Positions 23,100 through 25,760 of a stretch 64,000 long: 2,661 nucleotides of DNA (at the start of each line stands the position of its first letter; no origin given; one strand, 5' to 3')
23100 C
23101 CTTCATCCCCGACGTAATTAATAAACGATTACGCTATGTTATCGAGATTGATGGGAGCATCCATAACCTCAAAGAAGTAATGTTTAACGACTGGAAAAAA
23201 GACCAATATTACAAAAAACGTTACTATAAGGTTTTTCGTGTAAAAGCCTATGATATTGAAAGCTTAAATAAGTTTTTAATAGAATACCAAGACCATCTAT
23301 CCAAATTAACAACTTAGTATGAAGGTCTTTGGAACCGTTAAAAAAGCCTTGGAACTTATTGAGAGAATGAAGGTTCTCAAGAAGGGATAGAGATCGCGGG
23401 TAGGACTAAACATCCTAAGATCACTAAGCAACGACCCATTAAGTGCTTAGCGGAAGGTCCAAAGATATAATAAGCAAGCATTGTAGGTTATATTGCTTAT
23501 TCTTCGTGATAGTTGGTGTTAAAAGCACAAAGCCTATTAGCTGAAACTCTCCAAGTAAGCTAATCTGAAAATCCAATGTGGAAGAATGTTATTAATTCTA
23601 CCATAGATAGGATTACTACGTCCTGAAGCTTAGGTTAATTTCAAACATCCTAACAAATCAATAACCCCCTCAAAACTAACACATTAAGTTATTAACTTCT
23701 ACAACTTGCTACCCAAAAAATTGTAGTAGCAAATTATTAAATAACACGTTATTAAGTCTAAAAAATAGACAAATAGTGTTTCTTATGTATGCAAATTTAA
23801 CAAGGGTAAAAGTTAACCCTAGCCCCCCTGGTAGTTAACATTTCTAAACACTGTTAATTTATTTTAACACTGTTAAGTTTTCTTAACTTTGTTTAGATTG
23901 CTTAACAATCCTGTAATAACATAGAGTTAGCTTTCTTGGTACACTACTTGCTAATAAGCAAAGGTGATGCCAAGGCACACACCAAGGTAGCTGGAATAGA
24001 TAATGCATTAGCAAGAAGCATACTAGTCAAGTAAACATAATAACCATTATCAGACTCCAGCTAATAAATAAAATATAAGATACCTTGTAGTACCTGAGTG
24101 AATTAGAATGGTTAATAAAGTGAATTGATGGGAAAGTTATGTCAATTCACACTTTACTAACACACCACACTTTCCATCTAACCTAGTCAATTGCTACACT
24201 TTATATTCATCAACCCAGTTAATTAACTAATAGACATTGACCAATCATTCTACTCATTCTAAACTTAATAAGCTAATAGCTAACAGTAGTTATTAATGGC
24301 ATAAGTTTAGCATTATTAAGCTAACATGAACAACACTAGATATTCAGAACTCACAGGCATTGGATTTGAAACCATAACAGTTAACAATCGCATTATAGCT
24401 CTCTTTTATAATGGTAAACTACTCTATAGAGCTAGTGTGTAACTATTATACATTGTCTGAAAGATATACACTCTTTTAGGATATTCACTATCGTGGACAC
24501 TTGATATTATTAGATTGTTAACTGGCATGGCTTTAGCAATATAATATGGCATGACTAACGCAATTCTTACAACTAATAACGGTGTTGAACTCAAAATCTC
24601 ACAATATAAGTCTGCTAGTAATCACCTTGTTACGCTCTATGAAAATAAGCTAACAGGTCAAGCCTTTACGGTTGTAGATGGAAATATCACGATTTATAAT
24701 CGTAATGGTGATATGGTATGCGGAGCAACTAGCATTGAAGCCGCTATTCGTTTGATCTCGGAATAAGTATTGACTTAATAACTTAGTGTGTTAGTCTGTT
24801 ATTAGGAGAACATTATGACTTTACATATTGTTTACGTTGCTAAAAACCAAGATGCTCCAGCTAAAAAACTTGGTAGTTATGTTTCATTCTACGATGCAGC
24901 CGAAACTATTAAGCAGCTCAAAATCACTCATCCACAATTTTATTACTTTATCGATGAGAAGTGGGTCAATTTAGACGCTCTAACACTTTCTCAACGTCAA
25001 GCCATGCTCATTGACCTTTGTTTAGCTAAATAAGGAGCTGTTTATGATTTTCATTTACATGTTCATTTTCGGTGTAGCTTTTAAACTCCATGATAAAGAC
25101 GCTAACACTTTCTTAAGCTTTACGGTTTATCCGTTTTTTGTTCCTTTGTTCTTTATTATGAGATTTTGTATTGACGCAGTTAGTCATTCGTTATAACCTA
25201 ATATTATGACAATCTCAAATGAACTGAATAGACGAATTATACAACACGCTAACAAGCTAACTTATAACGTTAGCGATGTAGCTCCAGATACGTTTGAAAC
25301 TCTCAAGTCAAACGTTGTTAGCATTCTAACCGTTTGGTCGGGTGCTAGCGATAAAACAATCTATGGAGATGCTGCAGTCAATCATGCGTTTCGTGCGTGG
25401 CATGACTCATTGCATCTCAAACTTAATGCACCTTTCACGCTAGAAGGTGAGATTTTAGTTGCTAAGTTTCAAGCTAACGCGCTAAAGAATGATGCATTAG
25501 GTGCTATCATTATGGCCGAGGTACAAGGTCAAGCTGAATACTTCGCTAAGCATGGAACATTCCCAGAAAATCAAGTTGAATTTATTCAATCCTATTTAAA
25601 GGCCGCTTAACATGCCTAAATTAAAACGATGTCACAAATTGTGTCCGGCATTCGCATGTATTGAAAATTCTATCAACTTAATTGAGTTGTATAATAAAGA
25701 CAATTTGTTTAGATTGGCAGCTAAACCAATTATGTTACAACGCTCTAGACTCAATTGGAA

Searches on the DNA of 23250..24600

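Call 94: search_rna_families(source=window, start=23250, end=24600, threshold=evalue, max_evalue=1)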
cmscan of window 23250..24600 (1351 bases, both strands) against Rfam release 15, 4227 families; matches with E-value up to 1: 0.
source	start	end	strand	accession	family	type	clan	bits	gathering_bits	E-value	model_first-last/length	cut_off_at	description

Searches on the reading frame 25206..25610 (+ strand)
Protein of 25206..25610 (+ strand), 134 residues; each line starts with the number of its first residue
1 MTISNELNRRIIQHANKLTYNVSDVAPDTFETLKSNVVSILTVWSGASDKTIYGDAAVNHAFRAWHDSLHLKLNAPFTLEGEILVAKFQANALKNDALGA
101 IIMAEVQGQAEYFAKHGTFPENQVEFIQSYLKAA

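Call 34: search_protein_families(library=phrogs, proteins=[window:25206-25610:+], max_evalue=0.01)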
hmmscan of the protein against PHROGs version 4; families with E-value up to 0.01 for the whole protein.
window:25206-25610:+ (134 aa): 3 families
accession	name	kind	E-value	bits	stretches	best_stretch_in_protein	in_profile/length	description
phrog_7806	-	unknown function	2.9e-19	70.4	1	18-132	34-155/162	-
phrog_33646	-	unknown function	9.2e-14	52.8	1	38-132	87-184/195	-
phrog_7131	-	unknown function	0.0032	18.2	0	36-123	57-160/198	-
